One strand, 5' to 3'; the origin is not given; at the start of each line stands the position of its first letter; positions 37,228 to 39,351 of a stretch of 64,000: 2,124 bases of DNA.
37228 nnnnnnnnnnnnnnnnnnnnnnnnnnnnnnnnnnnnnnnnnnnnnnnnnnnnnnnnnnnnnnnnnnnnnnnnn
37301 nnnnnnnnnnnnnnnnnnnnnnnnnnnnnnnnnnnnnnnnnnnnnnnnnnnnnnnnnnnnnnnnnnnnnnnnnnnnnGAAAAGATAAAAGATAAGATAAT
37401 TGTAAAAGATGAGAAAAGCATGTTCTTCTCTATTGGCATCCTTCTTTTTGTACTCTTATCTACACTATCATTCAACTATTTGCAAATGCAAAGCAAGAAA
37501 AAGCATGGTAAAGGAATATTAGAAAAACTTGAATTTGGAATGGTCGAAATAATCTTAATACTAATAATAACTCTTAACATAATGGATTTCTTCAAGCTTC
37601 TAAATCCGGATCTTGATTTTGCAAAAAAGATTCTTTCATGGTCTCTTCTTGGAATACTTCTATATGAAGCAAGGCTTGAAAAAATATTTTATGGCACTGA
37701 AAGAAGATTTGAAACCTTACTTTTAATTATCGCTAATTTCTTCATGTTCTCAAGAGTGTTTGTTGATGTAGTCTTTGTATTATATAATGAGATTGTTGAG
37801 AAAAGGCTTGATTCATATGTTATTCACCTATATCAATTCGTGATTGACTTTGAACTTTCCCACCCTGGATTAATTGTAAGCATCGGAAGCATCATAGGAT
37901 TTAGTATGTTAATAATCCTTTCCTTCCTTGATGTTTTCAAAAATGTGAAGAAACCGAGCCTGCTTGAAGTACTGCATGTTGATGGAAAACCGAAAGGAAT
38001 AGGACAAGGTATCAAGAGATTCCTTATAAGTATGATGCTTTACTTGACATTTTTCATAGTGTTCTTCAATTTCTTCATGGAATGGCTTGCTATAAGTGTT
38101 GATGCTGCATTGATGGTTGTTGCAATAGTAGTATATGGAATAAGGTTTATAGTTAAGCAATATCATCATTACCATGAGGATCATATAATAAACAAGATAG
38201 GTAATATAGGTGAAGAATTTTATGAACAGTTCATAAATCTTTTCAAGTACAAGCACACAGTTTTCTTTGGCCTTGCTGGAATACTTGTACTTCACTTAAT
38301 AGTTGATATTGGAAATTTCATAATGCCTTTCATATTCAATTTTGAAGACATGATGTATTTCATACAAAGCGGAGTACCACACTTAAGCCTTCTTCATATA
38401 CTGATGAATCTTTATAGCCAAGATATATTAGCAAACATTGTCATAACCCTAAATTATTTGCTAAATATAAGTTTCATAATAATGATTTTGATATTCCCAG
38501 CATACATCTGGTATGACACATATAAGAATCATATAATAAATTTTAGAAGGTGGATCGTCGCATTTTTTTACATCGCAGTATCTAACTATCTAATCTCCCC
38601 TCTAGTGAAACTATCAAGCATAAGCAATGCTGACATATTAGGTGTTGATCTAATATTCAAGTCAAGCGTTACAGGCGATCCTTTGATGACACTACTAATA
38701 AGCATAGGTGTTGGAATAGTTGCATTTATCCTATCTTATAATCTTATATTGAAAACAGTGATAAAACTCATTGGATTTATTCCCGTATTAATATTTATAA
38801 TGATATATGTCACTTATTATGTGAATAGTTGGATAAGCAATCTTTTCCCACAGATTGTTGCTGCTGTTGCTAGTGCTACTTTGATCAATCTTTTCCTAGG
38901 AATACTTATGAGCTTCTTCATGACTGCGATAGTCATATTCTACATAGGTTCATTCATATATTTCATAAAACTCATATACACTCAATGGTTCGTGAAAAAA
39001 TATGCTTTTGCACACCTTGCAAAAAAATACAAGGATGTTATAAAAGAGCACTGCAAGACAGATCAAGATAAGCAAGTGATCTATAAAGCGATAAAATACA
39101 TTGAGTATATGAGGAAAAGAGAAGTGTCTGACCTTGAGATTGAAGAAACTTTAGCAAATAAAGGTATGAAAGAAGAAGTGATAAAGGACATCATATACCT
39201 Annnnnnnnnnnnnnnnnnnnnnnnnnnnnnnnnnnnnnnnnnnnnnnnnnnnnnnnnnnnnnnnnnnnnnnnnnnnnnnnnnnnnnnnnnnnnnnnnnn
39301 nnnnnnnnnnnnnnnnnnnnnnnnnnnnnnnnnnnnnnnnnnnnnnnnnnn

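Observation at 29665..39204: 3179-aa surface giant: beta-helix + FN3 + Cys-rich D/C motif + acidic NET repeats + ~550-aa polytopic C-terminal membrane domain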

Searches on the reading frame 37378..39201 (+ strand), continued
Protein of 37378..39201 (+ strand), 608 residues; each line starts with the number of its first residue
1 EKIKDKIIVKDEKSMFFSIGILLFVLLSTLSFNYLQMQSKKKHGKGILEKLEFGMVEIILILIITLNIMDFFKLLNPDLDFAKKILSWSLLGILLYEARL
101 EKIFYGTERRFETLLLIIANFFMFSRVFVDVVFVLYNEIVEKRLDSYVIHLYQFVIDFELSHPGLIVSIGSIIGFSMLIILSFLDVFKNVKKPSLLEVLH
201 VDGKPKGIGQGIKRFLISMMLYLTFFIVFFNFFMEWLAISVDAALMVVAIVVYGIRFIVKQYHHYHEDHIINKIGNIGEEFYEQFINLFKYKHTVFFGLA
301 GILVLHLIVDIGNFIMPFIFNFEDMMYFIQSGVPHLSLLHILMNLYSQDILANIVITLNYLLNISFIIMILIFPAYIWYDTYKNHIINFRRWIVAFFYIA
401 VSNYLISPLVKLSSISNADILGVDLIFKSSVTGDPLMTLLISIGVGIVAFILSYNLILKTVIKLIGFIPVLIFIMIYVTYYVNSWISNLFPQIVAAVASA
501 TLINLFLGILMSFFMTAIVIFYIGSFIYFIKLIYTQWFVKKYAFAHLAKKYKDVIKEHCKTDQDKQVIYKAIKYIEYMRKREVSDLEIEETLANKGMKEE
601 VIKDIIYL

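Call 66: search_protein_families(library=pfam, proteins=[L020:5003-5917:+, L058:8198-9169:+, L069:9192-11165:+, L034:1386-1925:-, L027:7639-7968:-, L014:8751-9341:-, L021:4215-5750:-, L042:7504-9234:-, L064:7871-10120:-, L035:4389-5831:-], max_evalue=0.01)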
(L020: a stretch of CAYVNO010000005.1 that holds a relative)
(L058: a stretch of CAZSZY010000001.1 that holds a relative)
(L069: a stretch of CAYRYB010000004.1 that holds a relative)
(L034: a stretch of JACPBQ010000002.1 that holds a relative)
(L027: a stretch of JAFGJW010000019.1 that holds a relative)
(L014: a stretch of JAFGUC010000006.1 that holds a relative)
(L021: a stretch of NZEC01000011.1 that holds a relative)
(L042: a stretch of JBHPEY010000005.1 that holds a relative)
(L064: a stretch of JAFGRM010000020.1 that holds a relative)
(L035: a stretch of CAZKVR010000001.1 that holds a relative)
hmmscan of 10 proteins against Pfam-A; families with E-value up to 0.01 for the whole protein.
L020:5003-5917:+ (305 aa): 4 families
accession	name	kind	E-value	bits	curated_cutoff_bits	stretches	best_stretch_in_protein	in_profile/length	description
PF01343.23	Peptidase_S49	-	4e-37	128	24.9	1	109-260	2-153/154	Peptidase family S49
PF25145.1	NfeD1b_N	-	4.9e-10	39.7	40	1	74-153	21-99/189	NfeD1b, N-terminal domain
PF01972.22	SDH_protease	-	9.5e-08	31.8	31.3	1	68-148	77-154/286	ClpP-like SDH-type serine proteinase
PF00574.28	CLP_protease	-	2.3e-06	28.1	20.2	1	67-137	28-98/182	Clp protease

L058:8198-9169:+ (324 aa): 13 families
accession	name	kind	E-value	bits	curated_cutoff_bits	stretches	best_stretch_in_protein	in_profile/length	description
PF00005.33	ABC_tran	-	3.2e-31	109.2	25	1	21-177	1-137/137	ABC transporter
PF13304.12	AAA_21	-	5.2e-12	46.9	27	1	146-211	235-303/304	AAA domain, putative AbiEii toxin, Type IV TA system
PF13732.12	DrrA1-3_C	-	0.00011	23.2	27.4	1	230-317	1-79/81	ATP-binding protein DrrA1-3-like, C-terminal domain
PF13401.12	AAA_22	-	0.0016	19.2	27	0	32-203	6-120/130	AAA domain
PF13555.12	AAA_29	-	0.0018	18.4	27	1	26-59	17-50/61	P-loop containing region of AAA domain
PF13175.12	AAA_15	-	0.002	18.2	32.1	0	24-58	17-50/374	AAA ATPase domain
PF02463.25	SMC_N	-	0.0027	17.6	40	0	32-212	25-203/220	RecF/RecN/SMC N terminal domain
PF13476.12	AAA_23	-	0.0029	18.7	27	1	15-51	7-39/201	AAA domain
PF19993.5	DO-GTPase2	-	0.0042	17.2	27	1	33-52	2-21/226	Double-GTPase 2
PF00485.24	PRK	-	0.0046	17.2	22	1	33-105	1-74/196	Phosphoribulokinase / Uridine kinase family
PF03205.20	MobB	-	0.0062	16.9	26.6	0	33-56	1-24/133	Molybdopterin guanine dinucleotide synthesis protein B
PF01926.29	MMR_HSR1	-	0.0065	17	21.9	0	34-53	2-21/113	50S ribosome-binding GTPase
PF03193.22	RsgA_GTPase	-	0.0065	16.7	30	0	21-55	97-130/174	RsgA GTPase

L069:9192-11165:+ (658 aa): 3 families
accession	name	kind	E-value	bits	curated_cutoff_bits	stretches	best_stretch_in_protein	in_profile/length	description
PF12698.13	ABC2_membrane_3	-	8.8e-25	88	31.6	1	19-538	2-346/347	ABC-2 family transporter protein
PF01061.29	ABC2_membrane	-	1.1e-11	45.1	26.9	1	347-509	45-209/211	ABC-2 type transporter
PF00038.26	Filament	-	0.0034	17.5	40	1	195-330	154-281/313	Intermediate filament protein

L034:1386-1925:- (180 aa): 2 families
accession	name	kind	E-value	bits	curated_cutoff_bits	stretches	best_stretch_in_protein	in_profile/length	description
PF01230.28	HIT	-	1e-19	71.4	21.5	1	16-110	3-97/98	HIT domain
PF11969.13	DcpS_C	-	1.9e-07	32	24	1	6-106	1-100/114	Scavenger mRNA decapping enzyme C-term binding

L027:7639-7968:- (110 aa): 1 family
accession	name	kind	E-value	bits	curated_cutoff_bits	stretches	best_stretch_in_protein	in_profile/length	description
PF03653.18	UPF0093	-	0.00049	20.8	34.2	1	2-77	46-121/146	Uncharacterised protein family (UPF0093)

L014:8751-9341:- (197 aa): 1 family
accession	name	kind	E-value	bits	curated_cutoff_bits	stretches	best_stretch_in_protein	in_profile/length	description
PF06271.18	RDD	-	9.8e-11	42.5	24.1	1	45-184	2-133/137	RDD family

L021:4215-5750:- (512 aa): 0 families

L042:7504-9234:- (577 aa): 1 family
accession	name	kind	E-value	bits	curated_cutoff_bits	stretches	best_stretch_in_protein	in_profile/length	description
PF11617.13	Cu-binding_MopE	-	1.5e-22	79.9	27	4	107-136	1-30/30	Putative metal-binding motif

L064:7871-10120:- (750 aa): 0 families

L035:4389-5831:- (481 aa): 1 family
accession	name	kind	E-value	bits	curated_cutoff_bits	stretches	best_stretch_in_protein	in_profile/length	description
PF02412.23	TSP_3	-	0.0073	16.4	25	1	37-56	14-33/36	Thrombospondin type 3 repeat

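Call 70: fold_search(model_id=the predicted structure, library=pdb)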
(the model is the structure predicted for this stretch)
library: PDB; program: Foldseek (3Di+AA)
matches with E <= 10: 78; with E <= 0.001: 0
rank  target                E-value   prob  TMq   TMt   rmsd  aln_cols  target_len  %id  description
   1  4o7g_A                7.4e-01  0.23  0.13  0.25  17.3       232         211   12  Crystal Structure of Ascorbate-bound Cytochrome b561, crystal soaked in 1 M L-ascorbate for 40 minutes (released 2014-02-05)
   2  6wc9_A                2.4e+00  0.04  0.11  0.13  22.5       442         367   12  Human open state TMEM175 in KCl (released 2020-04-15)
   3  9bh1                  2.5e+00  0.02  0.10  0.12  26.4       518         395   10  Apo GltPh, intermediate outward-facing state (released 2025-03-12)
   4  4o6y_A                2.7e+00  0.11  0.13  0.24  17.0       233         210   13  Crystal Structure of Cytochrome b561 (released 2014-02-05)
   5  4o7g_B                2.9e+00  0.13  0.15  0.29  15.5       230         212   13  Crystal Structure of Ascorbate-bound Cytochrome b561, crystal soaked in 1 M L-ascorbate for 40 minutes (released 2014-02-05)
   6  8vsi_B                3.1e+00  0.06  0.14  0.12  22.8       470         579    8  Mechanistic Insights Revealed by YbtPQ in the Occluded State (released 2024-04-10)
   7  5yck                  3.1e+00  0.03  0.13  0.14  20.4       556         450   11  Crystal structure of a MATE family protein derived from Camelina sativa at 2.3 angstrom (released 2017-09-27)
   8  2nwl_B                3.1e+00  0.02  0.10  0.11  27.4       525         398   12  Crystal structure of GltPh in complex with L-Asp (released 2007-02-27)
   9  8fpf_C                3.3e+00  0.08  0.11  0.10  21.7       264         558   12  Heterodimeric ABC transporter BmrCD in the inward-facing conformation bound to ATP: BmrCD_IF-ATP (released 2023-11-22)
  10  5mkk_B                3.4e+00  0.07  0.11  0.10  21.6       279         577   12  Crystal structure of the heterodimeric ABC transporter TmrAB, a homolog of the antigen translocation complex TAP (released 2017-01-18)
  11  6qxa_D                3.7e+00  0.04  0.14  0.11  25.7       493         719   13  Structure of membrane bound pyrophosphatase from Thermotoga maritima in complex with imidodiphosphate and N-[(2-amino- (released 2019-04-10)
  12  6gs7_A                3.9e+00  0.02  0.12  0.12  23.1       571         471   12  Crystal structure of peptide transporter DtpA-nanobody in glycine buffer (released 2019-01-30)
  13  8wx1                  4.1e+00  0.03  0.15  0.15  19.9       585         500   11  Cryo-EM structure of mouse SLC15A3 (outward-facing open) (released 2024-10-30)
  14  7dnz_A                4.2e+00  0.06  0.11  0.09  24.8       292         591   10  Cryo-EM structure of the human ABCB6 (Hemin and GSH-bound) (released 2022-06-22)
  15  8ufd_A                4.2e+00  0.03  0.13  0.14  24.1       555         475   10  Multidrug efflux pump MtEfpA bound with inhibitor BRD8000.3 (released 2024-09-11)
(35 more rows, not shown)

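Call 84: search_protein_families(library=pfam, alignment_id=A2, max_evalue=1)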
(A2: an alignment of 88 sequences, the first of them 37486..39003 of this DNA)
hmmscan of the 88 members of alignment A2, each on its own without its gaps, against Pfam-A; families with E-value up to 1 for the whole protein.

A. member 1, window:37486-39003:+ (506 aa): 0 families

B. families by the number of members that match (of 88 scanned): 20 families
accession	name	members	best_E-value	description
PF21924.1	XRCC4_CC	2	0.17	XRCC4 coiled-coil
PF02096.25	60KD_IMP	1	0.00037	60Kd inner membrane protein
PF17272.7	DUF5337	1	0.0017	Family of unknown function (DUF5337)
PF07942.18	CARME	1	0.0052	Carnosine N-methyltransferase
PF15169.12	Cybc1_Eros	1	0.0096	Cytochrome b-245 chaperone 1 / Eros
PF01146.22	Caveolin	1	0.018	Caveolin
PF06281.17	VP1_VP3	1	0.019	Structural protein VP1/VP3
PF02419.22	PsbL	1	0.02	PsbL protein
PF15386.11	Tantalus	1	0.033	Drosophila Tantalus-like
PF12669.12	FeoB_associated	1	0.04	FeoB-associated Cys-rich membrane protein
PF02790.20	COX2_TM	1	0.047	Cytochrome C oxidase subunit II, transmembrane domain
PF07954.16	DUF1689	1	0.048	Protein of unknown function (DUF1689)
PF14654.11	Epiglycanin_C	1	0.075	Mucin, cleavage site, TM and cytoplasmic tail region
PF00558.24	Vpu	1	0.091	Vpu protein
PF10746.14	Phage_holin_2_2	1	0.12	Phage holin T7 family, holin superfamily II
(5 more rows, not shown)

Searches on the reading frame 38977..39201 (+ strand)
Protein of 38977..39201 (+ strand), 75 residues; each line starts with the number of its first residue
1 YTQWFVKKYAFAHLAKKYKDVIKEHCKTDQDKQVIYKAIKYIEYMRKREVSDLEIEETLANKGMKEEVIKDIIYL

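Call 60: search_protein_families(library=pfam, proteins=[window:38977-39201:+], max_evalue=5)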
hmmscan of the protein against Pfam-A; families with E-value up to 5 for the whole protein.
window:38977-39201:+ (75 aa): 3 families
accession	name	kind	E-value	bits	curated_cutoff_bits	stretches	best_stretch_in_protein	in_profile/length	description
PF14890.11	Intein_splicing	-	0.094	13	35.8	1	7-58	101-143/155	Intein splicing domain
PF25457.1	IRF-2BP1_2_M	-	0.11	12.3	23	1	14-55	98-137/162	IRF-2BP1/2 middle domain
PF21982.2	RecX_HTH1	-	0.14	12.6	26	2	54-73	18-37/40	RecX, first three-helix domain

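Call 102: search_protein_families(library=pfam, proteins=[window:38995-39201:+], max_evalue=10)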
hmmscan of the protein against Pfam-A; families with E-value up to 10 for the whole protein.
seq(69 aa): 3 families
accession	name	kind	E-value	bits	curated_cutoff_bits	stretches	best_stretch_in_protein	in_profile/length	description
PF25457.1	IRF-2BP1_2_M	-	0.093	12.6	23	1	9-49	99-137/162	IRF-2BP1/2 middle domain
PF14890.11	Intein_splicing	-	0.12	12.6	35.8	1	4-52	104-143/155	Intein splicing domain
PF21982.2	RecX_HTH1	-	0.74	10.3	26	1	45-67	15-37/40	RecX, first three-helix domain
